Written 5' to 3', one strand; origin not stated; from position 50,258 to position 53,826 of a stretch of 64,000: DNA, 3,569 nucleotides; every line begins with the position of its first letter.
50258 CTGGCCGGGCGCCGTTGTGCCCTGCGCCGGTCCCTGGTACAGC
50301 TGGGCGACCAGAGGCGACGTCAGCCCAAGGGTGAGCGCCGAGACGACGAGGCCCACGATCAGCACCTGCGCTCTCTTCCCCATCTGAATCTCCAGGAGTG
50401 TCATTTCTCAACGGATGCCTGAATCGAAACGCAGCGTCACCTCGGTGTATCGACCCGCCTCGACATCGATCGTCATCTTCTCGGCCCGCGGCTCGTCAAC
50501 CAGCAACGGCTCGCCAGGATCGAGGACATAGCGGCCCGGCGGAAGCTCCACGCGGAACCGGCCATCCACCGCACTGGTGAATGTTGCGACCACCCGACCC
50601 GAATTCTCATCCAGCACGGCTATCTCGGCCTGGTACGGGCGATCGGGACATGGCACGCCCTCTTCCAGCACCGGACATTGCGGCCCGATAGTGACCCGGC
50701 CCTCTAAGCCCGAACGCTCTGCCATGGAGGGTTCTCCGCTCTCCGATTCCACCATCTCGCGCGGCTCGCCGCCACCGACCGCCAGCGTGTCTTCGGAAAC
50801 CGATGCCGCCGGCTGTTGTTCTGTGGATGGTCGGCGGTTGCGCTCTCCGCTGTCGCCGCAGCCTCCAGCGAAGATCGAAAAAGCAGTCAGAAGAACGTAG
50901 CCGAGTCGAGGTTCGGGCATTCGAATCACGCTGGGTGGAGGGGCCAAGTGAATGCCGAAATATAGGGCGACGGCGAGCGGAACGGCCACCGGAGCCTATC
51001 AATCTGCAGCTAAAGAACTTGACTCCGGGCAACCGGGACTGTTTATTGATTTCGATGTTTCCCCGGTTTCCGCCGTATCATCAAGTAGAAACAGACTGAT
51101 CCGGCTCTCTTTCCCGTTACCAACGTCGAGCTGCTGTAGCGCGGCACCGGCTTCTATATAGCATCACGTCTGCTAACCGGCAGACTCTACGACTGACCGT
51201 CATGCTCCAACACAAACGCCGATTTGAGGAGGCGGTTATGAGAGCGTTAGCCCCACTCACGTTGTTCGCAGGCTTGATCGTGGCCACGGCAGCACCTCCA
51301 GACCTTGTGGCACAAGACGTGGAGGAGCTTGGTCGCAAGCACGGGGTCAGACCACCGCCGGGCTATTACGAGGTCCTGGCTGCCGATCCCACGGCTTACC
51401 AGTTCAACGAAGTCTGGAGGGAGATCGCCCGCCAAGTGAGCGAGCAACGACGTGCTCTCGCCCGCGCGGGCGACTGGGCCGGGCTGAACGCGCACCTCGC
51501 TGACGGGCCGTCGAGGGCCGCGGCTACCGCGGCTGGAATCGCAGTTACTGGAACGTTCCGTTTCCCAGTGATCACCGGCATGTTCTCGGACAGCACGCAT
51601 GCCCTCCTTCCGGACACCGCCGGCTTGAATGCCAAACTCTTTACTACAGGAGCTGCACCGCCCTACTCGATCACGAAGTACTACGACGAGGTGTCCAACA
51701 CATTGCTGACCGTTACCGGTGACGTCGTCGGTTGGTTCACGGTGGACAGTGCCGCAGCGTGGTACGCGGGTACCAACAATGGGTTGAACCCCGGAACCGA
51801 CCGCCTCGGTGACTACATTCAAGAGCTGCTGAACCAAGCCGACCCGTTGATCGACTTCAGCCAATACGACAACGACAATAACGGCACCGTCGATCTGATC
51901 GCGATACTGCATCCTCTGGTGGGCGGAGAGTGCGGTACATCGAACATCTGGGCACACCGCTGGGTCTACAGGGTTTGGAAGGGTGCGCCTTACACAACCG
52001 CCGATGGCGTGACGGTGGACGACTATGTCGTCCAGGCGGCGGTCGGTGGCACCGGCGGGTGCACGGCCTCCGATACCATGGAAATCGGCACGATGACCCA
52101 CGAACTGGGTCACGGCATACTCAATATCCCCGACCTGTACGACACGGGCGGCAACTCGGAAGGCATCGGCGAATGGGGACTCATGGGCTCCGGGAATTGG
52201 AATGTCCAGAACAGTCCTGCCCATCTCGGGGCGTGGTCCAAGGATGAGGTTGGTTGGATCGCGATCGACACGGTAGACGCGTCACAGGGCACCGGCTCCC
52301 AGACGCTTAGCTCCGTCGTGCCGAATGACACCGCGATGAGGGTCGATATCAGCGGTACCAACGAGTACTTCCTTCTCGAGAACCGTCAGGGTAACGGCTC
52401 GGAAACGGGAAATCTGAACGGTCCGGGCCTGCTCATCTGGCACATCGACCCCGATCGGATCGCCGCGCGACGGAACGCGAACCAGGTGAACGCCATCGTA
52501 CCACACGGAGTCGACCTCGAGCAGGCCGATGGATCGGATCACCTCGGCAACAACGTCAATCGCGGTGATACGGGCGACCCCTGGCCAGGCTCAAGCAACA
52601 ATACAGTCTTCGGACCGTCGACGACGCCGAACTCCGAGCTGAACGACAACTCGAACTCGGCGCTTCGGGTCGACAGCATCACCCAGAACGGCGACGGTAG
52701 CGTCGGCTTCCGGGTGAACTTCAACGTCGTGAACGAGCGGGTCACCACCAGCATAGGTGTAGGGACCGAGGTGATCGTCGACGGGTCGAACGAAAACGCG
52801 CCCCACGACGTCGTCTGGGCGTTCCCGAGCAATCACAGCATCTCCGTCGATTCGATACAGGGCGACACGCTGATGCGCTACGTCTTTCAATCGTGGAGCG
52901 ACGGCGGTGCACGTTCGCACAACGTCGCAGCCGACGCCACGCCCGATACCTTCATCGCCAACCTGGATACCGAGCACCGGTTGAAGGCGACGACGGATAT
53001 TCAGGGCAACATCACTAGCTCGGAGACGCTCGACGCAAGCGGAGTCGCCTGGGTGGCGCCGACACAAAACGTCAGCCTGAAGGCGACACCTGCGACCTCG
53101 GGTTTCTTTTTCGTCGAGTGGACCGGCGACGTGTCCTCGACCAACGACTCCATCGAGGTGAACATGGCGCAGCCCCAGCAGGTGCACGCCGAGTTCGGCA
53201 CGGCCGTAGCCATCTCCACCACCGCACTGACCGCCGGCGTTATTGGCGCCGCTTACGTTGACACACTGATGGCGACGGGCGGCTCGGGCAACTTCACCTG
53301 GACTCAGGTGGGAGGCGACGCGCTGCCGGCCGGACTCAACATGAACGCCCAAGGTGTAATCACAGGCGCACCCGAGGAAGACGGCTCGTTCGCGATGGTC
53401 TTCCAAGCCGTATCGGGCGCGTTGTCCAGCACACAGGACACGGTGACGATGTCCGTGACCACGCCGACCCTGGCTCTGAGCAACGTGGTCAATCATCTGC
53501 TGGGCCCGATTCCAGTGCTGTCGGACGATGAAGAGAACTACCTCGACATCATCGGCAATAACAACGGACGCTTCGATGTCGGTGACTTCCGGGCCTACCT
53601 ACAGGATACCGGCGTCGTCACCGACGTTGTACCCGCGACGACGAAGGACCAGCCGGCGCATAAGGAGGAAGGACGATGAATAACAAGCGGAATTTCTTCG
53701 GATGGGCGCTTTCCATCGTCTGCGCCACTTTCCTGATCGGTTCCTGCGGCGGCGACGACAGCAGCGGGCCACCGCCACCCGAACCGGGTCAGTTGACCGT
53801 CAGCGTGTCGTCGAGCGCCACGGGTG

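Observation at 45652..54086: T9SS-linked surface-protein island carrying cohesin-like and dockerin-like modules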

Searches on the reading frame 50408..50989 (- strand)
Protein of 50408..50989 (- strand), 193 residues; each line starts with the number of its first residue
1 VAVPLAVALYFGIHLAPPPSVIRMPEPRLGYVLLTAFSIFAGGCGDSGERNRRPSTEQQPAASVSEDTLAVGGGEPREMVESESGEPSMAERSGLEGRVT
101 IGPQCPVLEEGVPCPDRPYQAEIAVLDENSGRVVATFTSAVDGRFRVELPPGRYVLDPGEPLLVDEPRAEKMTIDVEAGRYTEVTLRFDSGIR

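Call 4: search_protein_families(library=pfam, proteins=[window:50408-50989:-], max_evalue=0.1)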
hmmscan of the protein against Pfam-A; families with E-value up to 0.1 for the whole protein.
window:50408-50989:- (193 aa): 1 family
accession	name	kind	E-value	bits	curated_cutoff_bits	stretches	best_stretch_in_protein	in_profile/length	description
PF13620.12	CarboxypepD_reg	-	0.00038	21.2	32.3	1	120-156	16-52/82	Carboxypeptidase regulatory-like domain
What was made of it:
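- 50408..50989 (-): g4: small lipoprotein and first gene of the operon. The likely start is M24 at 50920. Lipobox AGGC. It carries a C-terminal transthyretin-like beta-sandwich. CarboxypepD_reg gives a weak hit (21 bits, below cut-off) (call 4).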

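Call 5: search_protein_families(library=ncbifam, proteins=[window:50408-50989:-], max_evalue=0.1)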
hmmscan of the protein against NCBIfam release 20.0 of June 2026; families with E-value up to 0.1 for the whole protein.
window:50408-50989:- (193 aa): 0 families

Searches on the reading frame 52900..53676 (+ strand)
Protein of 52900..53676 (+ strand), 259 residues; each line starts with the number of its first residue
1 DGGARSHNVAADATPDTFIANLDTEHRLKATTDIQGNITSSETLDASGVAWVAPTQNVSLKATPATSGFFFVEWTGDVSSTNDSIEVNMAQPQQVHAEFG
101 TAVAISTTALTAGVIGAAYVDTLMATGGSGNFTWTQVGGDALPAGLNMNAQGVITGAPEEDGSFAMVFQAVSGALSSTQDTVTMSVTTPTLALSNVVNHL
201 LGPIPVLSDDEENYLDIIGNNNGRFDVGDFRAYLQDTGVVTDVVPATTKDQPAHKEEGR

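Call 30: find_homologous_proteins(query=window:52900-53676:+, max_evalue=0.001)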
Query window:52900-53676:+ (259 aa): 54 proteins with E <= 0.001 among 1715 candidates.
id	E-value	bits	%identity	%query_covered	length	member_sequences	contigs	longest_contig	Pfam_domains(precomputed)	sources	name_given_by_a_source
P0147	6.8e-83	296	57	94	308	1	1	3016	PF18998.7,PF05345.19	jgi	jgi:hypothetical protein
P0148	7.8e-82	293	87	61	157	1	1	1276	PF05345.19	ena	-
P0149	2.1e-73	265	73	66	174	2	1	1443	PF05345.19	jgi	jgi:hypothetical protein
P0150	3.7e-70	255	50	100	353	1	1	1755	PF18998.7,PF05345.19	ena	-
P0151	1.4e-59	220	67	61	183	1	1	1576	PF05345.19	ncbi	-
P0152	1.6e-51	193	57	66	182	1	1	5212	PF05345.19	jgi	jgi:hypothetical protein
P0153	2.5e-48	183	45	52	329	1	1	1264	PF26182.1,PF05345.19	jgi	jgi:hypothetical protein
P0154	2.9e-47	180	58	61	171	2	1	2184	PF05345.19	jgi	jgi:hypothetical protein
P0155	8.7e-41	158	44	92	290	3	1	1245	PF18998.7,PF05345.19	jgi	jgi:hypothetical protein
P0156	8.5e-27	113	32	50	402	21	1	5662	PF26182.1,PF17963.8,PF24908.1,PF05345.19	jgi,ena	-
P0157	5.2e-26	110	38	41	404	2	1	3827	PF26182.1,PF17963.8,PF24908.1,PF05345.19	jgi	-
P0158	3.6e-22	97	48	47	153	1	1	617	PF05345.19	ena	-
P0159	2.5e-20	91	29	50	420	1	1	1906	PF22352.3,PF24908.1,PF05345.19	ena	-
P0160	5.1e-20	90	33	56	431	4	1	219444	PF00801.27,PF24908.1,PF05345.19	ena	-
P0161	3.7e-19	88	36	32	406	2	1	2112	PF22352.3,PF00801.27,PF24908.1,PF05345.19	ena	-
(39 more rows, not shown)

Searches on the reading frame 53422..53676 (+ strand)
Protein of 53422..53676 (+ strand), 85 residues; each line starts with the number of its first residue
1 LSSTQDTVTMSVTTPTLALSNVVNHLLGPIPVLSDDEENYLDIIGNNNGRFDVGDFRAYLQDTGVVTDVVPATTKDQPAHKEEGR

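Call 42: predict_structure(alignment_id=A3)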
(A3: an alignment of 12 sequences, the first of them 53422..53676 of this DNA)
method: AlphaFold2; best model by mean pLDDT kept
length: 85 residues; sequences in the alignment: 12
mean_pLDDT: 70.4   pTM: 0.54
mean pLDDT of the five models: 70.4, 67.9, 67.6, 64.3, 53.1
residues with pLDDT >= 90: 0; 70-90: 51; 50-70: 21; < 50: 13
segments of 3 or more residues with pLDDT < 50: 73-78, 83-85
pLDDT, mean of each block of 10 residues (from residue 1): 53 73 82 84 85 85 68 46 47
secondary structure, 60 per line:
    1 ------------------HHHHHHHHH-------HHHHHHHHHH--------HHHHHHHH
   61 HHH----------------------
elements in order: H19-27 H35-44 H53-63

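Call 44: fold_search(model_id=the predicted structure, library=pdb)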
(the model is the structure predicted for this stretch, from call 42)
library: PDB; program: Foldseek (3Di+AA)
matches with E <= 10: 3; with E <= 0.001: 0
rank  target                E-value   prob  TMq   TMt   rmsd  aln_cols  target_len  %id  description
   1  4fl4_A                4.8e+00  0.15  0.41  0.48   3.7        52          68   19  Scaffoldin conformation and dynamics revealed by a ternary complex from the Clostridium thermocellum cellulosome (released 2012-06-27)
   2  4fl4_D                6.2e+00  0.13  0.40  0.50   4.2        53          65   19  Scaffoldin conformation and dynamics revealed by a ternary complex from the Clostridium thermocellum cellulosome (released 2012-06-27)
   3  8sff_P                9.2e+00  0.04  0.20  0.09  12.7        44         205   20  CCT G beta 5 complex closed state 0 (released 2023-10-25)
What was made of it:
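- Its only two near-matches in the PDB by fold are dockerins (4fl4_A and 4fl4_D, TM ~0.5, call 44).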
